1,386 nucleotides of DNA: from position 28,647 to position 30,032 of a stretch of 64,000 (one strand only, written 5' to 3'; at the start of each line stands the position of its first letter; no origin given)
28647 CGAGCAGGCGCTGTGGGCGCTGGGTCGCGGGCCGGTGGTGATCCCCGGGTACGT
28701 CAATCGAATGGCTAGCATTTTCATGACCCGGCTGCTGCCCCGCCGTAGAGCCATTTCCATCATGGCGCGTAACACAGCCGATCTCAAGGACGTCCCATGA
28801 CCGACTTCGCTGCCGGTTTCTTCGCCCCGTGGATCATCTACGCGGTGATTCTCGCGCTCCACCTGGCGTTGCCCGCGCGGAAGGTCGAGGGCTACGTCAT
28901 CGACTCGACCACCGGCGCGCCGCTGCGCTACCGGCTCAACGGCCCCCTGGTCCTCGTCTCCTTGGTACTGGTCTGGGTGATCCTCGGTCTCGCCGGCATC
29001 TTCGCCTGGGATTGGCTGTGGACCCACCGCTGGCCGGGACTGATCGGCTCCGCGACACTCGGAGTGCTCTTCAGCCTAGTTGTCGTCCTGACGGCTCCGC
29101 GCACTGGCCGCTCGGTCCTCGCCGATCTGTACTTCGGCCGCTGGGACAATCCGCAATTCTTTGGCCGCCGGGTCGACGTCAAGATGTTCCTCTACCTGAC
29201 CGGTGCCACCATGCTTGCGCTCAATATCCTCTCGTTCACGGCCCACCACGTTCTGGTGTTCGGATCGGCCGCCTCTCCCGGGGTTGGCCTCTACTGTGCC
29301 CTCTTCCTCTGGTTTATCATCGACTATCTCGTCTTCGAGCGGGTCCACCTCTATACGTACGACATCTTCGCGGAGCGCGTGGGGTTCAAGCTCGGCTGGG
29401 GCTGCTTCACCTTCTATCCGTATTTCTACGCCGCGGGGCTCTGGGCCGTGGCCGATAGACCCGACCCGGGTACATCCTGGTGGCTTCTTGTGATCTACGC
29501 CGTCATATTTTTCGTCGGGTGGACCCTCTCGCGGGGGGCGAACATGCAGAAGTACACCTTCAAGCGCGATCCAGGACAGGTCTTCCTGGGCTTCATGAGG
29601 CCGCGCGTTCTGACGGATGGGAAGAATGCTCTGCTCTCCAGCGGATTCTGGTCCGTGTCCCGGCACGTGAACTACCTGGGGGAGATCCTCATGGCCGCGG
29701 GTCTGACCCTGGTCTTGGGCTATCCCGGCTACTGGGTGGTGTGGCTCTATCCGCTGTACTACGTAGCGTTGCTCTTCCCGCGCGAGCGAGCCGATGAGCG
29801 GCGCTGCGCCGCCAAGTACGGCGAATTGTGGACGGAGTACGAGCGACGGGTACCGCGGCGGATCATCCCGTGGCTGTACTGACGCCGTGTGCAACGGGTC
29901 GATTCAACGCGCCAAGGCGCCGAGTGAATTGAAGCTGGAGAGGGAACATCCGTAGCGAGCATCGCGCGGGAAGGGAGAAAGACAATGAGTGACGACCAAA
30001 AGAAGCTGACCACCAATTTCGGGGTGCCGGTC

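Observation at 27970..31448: Bacterial ERG4/ERG24-type sterol reductase homolog co-transcribed with an SDR and followed by catalase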

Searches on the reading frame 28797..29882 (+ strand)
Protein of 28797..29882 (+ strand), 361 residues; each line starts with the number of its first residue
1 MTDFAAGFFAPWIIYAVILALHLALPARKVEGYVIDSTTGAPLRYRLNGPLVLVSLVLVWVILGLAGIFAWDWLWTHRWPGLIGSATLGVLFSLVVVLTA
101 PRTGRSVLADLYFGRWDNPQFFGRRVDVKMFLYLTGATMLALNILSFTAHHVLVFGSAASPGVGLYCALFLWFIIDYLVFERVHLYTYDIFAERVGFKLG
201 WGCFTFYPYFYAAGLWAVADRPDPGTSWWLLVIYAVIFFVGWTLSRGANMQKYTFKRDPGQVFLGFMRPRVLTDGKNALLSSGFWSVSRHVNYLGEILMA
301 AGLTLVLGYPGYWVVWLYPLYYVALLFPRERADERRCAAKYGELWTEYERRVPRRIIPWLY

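Call 3: search_protein_families(library=pfam, proteins=[window:28797-29882:+], max_evalue=0.01)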
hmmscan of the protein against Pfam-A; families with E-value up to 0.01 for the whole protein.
window:28797-29882:+ (361 aa): 2 families
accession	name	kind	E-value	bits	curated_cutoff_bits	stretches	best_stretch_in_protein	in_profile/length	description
PF01222.22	ERG4_ERG24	-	5e-40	138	27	1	12-361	75-432/432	Ergosterol biosynthesis ERG4/ERG24 family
PF06966.17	DUF1295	-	1.1e-08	35.3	20.4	1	229-351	119-234/235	Protein of unknown function (DUF1295)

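Call 4: search_protein_families(library=ncbifam, proteins=[window:28797-29882:+], max_evalue=0.01)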
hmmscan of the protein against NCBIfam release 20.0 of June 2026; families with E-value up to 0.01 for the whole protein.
window:28797-29882:+ (361 aa): 0 families

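Call 5: search_solved_structures(query=window:28797-29882:+, max_evalue=0.01, show_alignments=2)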
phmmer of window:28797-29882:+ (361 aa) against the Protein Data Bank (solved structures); distinct sequences matched with E-value up to 0.01: 2.
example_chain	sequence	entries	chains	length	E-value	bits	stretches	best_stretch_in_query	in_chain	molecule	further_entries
4quv_A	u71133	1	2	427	3.4e-34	121.8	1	4-361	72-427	Delta(14)-sterol reductase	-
9l5r_c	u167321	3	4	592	7.9e-20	74.5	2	106-315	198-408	Delta(14)-sterol reductase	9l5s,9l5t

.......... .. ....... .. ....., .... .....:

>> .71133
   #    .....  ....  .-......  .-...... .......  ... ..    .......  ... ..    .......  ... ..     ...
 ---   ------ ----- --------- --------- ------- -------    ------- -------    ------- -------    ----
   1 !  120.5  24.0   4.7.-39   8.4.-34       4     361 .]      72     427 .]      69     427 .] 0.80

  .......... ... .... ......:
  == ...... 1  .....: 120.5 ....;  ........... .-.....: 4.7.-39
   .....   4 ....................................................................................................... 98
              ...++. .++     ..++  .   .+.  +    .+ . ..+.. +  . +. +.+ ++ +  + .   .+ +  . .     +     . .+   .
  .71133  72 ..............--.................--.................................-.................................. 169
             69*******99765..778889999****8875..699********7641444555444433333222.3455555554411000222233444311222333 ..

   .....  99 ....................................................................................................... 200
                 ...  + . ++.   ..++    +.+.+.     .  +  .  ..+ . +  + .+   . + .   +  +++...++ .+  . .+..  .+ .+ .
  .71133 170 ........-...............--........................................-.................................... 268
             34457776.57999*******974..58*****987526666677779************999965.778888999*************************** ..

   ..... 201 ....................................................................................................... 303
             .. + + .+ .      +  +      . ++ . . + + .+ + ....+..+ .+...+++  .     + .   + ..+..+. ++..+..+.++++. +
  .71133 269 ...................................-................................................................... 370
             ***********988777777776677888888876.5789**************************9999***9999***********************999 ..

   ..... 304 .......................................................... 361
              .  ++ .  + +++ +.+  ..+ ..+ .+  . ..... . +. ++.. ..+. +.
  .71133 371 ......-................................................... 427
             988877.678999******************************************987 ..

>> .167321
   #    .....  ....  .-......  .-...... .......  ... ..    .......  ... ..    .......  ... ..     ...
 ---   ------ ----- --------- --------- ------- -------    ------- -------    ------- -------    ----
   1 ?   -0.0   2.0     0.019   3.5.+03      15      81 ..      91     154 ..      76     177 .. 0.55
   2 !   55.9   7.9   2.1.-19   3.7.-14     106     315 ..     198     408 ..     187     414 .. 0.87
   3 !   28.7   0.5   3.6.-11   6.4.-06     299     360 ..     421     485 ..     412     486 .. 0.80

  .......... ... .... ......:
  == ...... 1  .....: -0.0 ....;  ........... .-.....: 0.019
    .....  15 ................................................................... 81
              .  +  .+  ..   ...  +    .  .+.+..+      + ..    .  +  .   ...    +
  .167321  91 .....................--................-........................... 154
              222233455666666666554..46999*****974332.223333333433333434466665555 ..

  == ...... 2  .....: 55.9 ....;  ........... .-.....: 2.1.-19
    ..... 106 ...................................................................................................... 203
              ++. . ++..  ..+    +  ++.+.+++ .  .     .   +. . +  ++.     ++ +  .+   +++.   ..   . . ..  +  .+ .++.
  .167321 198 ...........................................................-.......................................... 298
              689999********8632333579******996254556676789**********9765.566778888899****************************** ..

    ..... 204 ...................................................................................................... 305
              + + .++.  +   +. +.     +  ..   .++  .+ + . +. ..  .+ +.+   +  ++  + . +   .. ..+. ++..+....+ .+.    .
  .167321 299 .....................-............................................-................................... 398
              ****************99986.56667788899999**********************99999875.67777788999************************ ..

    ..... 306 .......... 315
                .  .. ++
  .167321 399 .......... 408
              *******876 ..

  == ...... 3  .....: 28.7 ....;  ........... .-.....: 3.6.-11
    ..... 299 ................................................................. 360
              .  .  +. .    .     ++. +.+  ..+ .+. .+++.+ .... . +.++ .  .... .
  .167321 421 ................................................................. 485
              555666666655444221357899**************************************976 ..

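Call 6: find_homologous_proteins(query=window:28797-29882:+, max_evalue=0.00001)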
Query window:28797-29882:+ (361 aa): 3055 proteins with E <= 0.00001 among 8000 candidates; the best 120 are listed.
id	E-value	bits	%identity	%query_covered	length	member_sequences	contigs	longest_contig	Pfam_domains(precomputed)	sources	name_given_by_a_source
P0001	5.8e-212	722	87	100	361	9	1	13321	PF06966.18,PF01222.23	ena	-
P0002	3.5e-208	710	83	97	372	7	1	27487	PF06966.18,PF01222.23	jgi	jgi:protein-S-isoprenylcysteine O-methyltransferase Ste14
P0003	1.4e-206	704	83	100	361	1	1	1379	PF01222.23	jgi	-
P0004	8.3e-204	695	82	100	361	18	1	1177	PF06966.18,PF01222.23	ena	-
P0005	1.2e-202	691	82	100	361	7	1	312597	PF06966.18,PF01222.23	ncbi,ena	-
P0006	1.2e-199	682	80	100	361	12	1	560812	PF06966.18,PF01222.23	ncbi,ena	-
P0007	1.1e-197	675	79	100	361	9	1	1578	PF01222.23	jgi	jgi:delta14-sterol reductase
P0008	5.0e-197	673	81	100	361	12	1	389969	PF06966.18,PF01222.23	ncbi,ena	-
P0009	7.5e-196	669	79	100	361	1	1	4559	PF06966.18,PF01222.23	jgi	jgi:Delta14-sterol reductase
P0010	4.9e-194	663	78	97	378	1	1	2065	PF06966.18,PF01222.23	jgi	jgi:delta14-sterol reductase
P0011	1.3e-192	658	75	100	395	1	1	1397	PF06966.18,PF01222.23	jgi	jgi:delta14-sterol reductase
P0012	1.7e-191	655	76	100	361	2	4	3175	PF01222.23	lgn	-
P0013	1.6e-190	651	79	100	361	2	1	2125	PF06966.18,PF01222.23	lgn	-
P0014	3.2e-190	651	76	100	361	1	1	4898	PF06966.18,PF01222.23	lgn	-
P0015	9.0e-185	633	76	100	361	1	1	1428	PF06966.18,PF01222.23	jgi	jgi:protein-S-isoprenylcysteine O-methyltransferase Ste14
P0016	4.1e-183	627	75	100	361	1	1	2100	PF01222.23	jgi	jgi:protein-S-isoprenylcysteine O-methyltransferase Ste14/uncharacterized membrane protein (Fun14 fa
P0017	1.3e-182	625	75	100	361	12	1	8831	PF06966.18,PF01222.23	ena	-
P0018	1.7e-182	625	76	100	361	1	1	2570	PF06966.18,PF01222.23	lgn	-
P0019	2.1e-182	625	75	100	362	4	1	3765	PF06966.18,PF01222.23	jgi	jgi:protein-S-isoprenylcysteine O-methyltransferase Ste14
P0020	2.7e-182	624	75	100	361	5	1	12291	PF06966.18,PF01222.23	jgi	jgi:protein-S-isoprenylcysteine O-methyltransferase Ste14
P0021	4.4e-182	624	74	100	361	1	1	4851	PF01222.23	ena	-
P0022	5.2e-182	623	75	100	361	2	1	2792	PF06966.18,PF01222.23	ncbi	-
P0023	5.4e-182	623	73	100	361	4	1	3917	PF06966.18,PF01222.23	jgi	jgi:delta14-sterol reductase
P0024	1.5e-181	622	74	100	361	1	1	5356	PF06966.18,PF01222.23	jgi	jgi:protein-S-isoprenylcysteine O-methyltransferase Ste14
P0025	1.9e-181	622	75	100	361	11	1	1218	PF06966.18,PF01222.23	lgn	-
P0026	2.1e-181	621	76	100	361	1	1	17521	PF06966.18,PF01222.23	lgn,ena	-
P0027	2.5e-181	621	75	100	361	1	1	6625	PF01222.23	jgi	jgi:protein-S-isoprenylcysteine O-methyltransferase Ste14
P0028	4.9e-181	620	74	99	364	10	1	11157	PF06966.18,PF01222.23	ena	-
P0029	6.4e-181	620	74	100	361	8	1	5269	PF06966.18,PF01222.23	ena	-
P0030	7.0e-181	620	74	100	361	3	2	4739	PF06966.18,PF01222.23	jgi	jgi:protein-S-isoprenylcysteine O-methyltransferase Ste14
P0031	9.8e-181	619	75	99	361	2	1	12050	PF01222.23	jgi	jgi:delta14-sterol reductase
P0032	1.9e-180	618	75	100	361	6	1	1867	PF06966.18,PF01222.23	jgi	jgi:delta14-sterol reductase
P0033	2.1e-180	618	73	100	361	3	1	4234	PF06966.18,PF01222.23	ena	-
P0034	2.5e-180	618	75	100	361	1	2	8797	PF06966.18,PF01222.23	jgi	jgi:protein-S-isoprenylcysteine O-methyltransferase Ste14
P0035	4.0e-180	617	75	100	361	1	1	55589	PF06966.18,PF01222.23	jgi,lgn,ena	-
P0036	4.9e-180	617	74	100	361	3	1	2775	PF06966.18,PF01222.23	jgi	-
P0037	1.2e-179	616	76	100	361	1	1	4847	PF06966.18,PF01222.23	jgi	jgi:delta14-sterol reductase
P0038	2.3e-179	615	75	100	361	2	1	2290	PF06966.18,PF01222.23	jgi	jgi:protein-S-isoprenylcysteine O-methyltransferase Ste14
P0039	7.5e-179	613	73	100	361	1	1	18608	PF06966.18,PF01222.23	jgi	jgi:delta14-sterol reductase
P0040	9.8e-179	613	73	100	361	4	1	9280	PF01222.23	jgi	-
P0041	1.6e-178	612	73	100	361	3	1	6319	PF06966.18,PF01222.23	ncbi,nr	ncbi:MAG: DUF1295 domain-containing protein [Thermoleophilia bacterium]|nr:DUF1295 domain-containing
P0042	1.9e-178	612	74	100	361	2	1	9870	PF06966.18,PF01222.23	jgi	jgi:protein-S-isoprenylcysteine O-methyltransferase Ste14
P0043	2.5e-178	611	73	99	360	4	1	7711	PF06966.18,PF01222.23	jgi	jgi:protein-S-isoprenylcysteine O-methyltransferase Ste14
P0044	4.4e-178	611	72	100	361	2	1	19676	PF06966.18,PF01222.23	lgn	-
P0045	9.3e-178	609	73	100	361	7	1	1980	PF06966.18,PF01222.23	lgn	-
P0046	1.1e-177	609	73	100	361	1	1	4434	PF06966.18,PF01222.23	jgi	-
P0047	1.2e-177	609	73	100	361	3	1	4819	PF06966.18,PF01222.23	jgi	jgi:protein-S-isoprenylcysteine O-methyltransferase Ste14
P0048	1.2e-177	609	72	100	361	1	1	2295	PF06966.18,PF01222.23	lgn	-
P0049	1.3e-177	609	71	100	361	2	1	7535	PF06966.18,PF01222.23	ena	-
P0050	1.4e-177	609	73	100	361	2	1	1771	PF01222.23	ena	-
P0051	1.9e-177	608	73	100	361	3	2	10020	PF01222.23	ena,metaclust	metaclust:\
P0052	2.6e-177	608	73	100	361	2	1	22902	PF01222.23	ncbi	-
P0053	2.6e-177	608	71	100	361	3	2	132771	PF06966.18,PF01222.23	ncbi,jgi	jgi:delta14-sterol reductase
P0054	3.4e-177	608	73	100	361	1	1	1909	PF06966.18,PF01222.23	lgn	-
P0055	5.4e-177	607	73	100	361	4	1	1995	PF06966.18,PF01222.23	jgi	jgi:protein-S-isoprenylcysteine O-methyltransferase Ste14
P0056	6.2e-177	607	74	100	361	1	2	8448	PF06966.18,PF01222.23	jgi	jgi:protein-S-isoprenylcysteine O-methyltransferase Ste14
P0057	6.7e-177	607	74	100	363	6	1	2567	PF01222.23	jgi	jgi:protein-S-isoprenylcysteine O-methyltransferase Ste14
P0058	6.7e-177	607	73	100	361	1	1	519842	PF06966.18,PF01222.23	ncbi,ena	-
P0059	7.0e-177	607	72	100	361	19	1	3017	PF06966.18,PF01222.23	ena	-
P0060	9.7e-177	606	72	100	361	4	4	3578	PF06966.18,PF01222.23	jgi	jgi:protein-S-isoprenylcysteine O-methyltransferase Ste14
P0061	1.1e-176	606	73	100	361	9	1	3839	PF06966.18,PF01222.23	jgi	jgi:protein-S-isoprenylcysteine O-methyltransferase Ste14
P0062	1.4e-176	606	74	99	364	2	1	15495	PF06966.18,PF01222.23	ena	-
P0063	1.7e-176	605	72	100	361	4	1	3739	PF01222.23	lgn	-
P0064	2.3e-176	605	73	100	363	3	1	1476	PF06966.18,PF01222.23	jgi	jgi:delta14-sterol reductase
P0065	2.7e-176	605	73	100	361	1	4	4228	PF06966.18,PF01222.23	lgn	-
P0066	3.9e-176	604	73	100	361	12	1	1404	PF06966.18,PF01222.23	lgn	-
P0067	4.6e-176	604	73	100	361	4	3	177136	PF06966.18,PF01222.23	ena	-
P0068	5.0e-176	604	71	100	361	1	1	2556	PF06966.18,PF01222.23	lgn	-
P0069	5.1e-176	604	72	100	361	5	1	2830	PF06966.18,PF01222.23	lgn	-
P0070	5.6e-176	604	73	100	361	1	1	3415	PF01222.23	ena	-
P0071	6.9e-176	603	73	100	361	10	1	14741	PF01222.23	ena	-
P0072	1.4e-175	602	72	100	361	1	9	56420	PF01222.23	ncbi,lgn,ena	-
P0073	1.7e-175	602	73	100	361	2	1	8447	PF06966.18,PF01222.23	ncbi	-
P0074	3.0e-175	601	73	100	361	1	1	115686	PF01222.23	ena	-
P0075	4.0e-175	601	71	100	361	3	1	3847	PF06966.18,PF01222.23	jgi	jgi:hypothetical protein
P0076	4.3e-175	601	72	99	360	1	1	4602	PF06966.18,PF01222.23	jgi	jgi:protein-S-isoprenylcysteine O-methyltransferase Ste14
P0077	6.7e-175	600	72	100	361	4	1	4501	PF01222.23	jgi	jgi:delta14-sterol reductase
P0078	9.6e-175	600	72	100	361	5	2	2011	PF01222.23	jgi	jgi:protein-S-isoprenylcysteine O-methyltransferase Ste14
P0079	1.3e-174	599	73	100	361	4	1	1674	PF06966.18,PF01222.23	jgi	jgi:protein-S-isoprenylcysteine O-methyltransferase Ste14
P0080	2.5e-174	598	72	100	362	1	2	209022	PF06966.18,PF01222.23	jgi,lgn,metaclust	metaclust:\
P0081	3.0e-174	598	72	100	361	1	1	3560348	PF06966.18,PF01222.23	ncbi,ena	-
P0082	3.3e-174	598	72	100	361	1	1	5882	PF06966.18,PF01222.23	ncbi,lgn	-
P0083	5.6e-174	597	73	100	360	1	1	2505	PF06966.18,PF01222.23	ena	-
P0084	7.8e-174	597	72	100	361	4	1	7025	PF01222.23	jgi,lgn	-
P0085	8.9e-174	596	72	100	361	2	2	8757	PF01222.23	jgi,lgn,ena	-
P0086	1.7e-173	595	72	99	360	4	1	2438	PF06966.18,PF01222.23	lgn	-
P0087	1.9e-173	595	73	100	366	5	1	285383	PF06966.18,PF01222.23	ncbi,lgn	-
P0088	2.2e-173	595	73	99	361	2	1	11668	PF06966.18,PF01222.23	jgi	jgi:protein-S-isoprenylcysteine O-methyltransferase Ste14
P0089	3.9e-173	594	72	100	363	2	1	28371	PF06966.18,PF01222.23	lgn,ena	-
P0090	1.9e-172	592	72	100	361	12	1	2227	PF06966.18,PF01222.23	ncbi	-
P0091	2.9e-172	591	71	100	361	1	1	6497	PF06966.18,PF01222.23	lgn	-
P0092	5.5e-172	590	72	100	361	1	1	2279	PF06966.18,PF01222.23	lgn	-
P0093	7.0e-172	590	71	100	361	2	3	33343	PF06966.18,PF01222.23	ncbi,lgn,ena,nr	ncbi:MAG: DUF1295 domain-containing protein [Treponema sp.]|nr:DUF1295 domain-containing protein [Tr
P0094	7.2e-172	590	71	100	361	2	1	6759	PF01222.23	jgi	jgi:delta14-sterol reductase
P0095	8.7e-172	590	72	100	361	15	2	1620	PF06966.18,PF01222.23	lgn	-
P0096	2.4e-171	588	72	100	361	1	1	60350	PF06966.18,PF01222.23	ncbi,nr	ncbi:MAG: ergosterol biosynthesis protein [Actinobacteria bacterium RBG_16_64_13]|nr:MAG: ergosterol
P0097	2.6e-171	588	72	100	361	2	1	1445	PF06966.18,PF01222.23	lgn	-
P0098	2.7e-171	588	72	100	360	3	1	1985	PF06966.18,PF01222.23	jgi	jgi:protein-S-isoprenylcysteine O-methyltransferase Ste14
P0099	3.9e-171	588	71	100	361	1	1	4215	PF06966.18,PF01222.23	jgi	jgi:protein-S-isoprenylcysteine O-methyltransferase Ste14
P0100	5.3e-171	587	70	100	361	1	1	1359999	PF01222.23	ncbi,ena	-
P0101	9.9e-171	586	72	99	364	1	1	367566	PF06966.18,PF01222.23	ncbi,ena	-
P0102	1.7e-170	586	72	100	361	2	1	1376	PF06966.18,PF01222.23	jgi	-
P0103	2.1e-170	585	71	100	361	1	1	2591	PF06966.18,PF01222.23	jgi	jgi:Delta14-sterol reductase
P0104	3.4e-170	585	71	100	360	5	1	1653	PF01222.23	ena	-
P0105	4.7e-170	584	70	100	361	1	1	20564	PF01222.23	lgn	-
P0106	5.6e-170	584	70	100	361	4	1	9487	PF06966.18,PF01222.23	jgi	-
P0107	1.8e-169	582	71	99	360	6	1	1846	PF01222.23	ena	-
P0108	1.9e-169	582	70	100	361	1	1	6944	PF06966.18,PF01222.23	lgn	-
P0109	1.9e-169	582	70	100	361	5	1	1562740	PF06966.18,PF01222.23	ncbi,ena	-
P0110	3.5e-169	581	70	100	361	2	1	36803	PF06966.18,PF01222.23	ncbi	-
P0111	3.7e-169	581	70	100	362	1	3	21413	PF06966.18,PF01222.23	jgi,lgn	jgi:protein-S-isoprenylcysteine O-methyltransferase Ste14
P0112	4.0e-169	581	69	100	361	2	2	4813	PF06966.18,PF01222.23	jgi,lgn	-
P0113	4.2e-169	581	71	100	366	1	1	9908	PF01222.23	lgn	-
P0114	5.4e-169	581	71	100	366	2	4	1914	PF06966.18,PF01222.23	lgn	-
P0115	6.4e-169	580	70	100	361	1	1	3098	PF06966.18,PF01222.23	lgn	-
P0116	8.9e-169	580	69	100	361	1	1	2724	PF01222.23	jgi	-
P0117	1.8e-168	579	70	100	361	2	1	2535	PF06966.18,PF01222.23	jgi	-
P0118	2.2e-168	579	69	100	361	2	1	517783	PF06966.18,PF01222.23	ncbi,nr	ncbi:MAG: ERG4/ERG24 family protein [Thermoleophilia bacterium]|nr:ERG4/ERG24 family protein [Thermo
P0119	3.1e-168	578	69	100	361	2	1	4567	PF06966.18,PF01222.23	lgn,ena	-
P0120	4.3e-168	578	69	100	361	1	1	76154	PF06966.18,PF01222.23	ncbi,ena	-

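Call 7: find_encoding_contigs(protein=window:28797-29882:+, flank=6000, max_places=4)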
Protein window:28797-29882:+ (361 aa): no gene with exactly this product is on record in the collection.

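Call 8: find_encoding_contigs(protein=P0081, flank=6000, max_places=3)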
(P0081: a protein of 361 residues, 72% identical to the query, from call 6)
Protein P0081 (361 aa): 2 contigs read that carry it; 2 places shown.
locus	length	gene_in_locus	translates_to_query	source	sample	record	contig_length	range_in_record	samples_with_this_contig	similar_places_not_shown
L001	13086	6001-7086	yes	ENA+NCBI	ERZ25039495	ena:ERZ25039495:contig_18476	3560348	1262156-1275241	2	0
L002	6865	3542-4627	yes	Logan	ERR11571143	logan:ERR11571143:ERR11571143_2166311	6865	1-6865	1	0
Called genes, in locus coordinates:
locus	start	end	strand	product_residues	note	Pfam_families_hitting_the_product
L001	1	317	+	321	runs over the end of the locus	PF00892:EamA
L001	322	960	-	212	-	PF01814:Hemerythrin (weak)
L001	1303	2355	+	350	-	PF07690:MFS_1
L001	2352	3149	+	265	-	PF00005:ABC_tran, PF13304:AAA_21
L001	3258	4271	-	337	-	PF04909:Amidohydro_2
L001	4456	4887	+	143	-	-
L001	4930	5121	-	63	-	-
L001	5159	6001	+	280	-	PF00106:adh_short, PF08659:KR, PF13561:adh_short_C2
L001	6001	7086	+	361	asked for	PF01222:ERG4_ERG24, PF06966:DUF1295 (weak)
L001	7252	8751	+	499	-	PF02310:B12-binding, PF04055:Radical_SAM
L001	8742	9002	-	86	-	-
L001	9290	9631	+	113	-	PF00076:RRM_1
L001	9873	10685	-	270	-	PF00753:Lactamase_B, PF19583:ODP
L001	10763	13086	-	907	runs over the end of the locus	PF00990:GGDEF, PF01966:HD, PF13487:HD_5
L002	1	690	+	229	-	?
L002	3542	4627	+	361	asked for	PF01222:ERG4_ERG24, PF06966:DUF1295 (weak)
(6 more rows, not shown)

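Call 9: find_encoding_contigs(protein=P0118, flank=6000, max_places=3)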
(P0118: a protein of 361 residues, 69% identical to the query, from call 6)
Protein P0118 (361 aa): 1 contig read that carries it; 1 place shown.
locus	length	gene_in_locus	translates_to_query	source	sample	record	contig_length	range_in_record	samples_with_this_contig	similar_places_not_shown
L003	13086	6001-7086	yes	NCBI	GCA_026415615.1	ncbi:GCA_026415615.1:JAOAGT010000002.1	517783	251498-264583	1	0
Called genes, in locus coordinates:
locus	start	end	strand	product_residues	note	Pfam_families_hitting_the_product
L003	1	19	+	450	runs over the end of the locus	-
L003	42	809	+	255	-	PF02596:DUF169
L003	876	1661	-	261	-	PF18761:Heliorhodopsin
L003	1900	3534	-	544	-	PF00501:AMP-binding, PF13193:AMP-binding_C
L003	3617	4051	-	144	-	-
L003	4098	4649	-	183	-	PF03130:HEAT_PBS (faint), PF13646:HEAT_2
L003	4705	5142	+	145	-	PF00582:Usp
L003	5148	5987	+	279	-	PF00106:adh_short, PF08659:KR, PF13561:adh_short_C2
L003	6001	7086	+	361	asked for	PF01222:ERG4_ERG24, PF06966:DUF1295 (weak)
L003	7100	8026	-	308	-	PF00482:T2SSF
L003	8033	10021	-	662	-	PF00092:VWA, PF13519:VWA_2, PF13768:VWA_3 (faint), PF00482:T2SSF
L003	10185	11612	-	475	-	PF00437:T2SSE, PF27713:UCP018868 (weak)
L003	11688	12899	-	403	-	PF00072:Response_reg, PF01656:CbiA, PF09140:MipZ (weak), PF10609:ParA, PF13614:AAA_31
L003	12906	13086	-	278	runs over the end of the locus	PF08666:SAF (faint), PF16976:RcpC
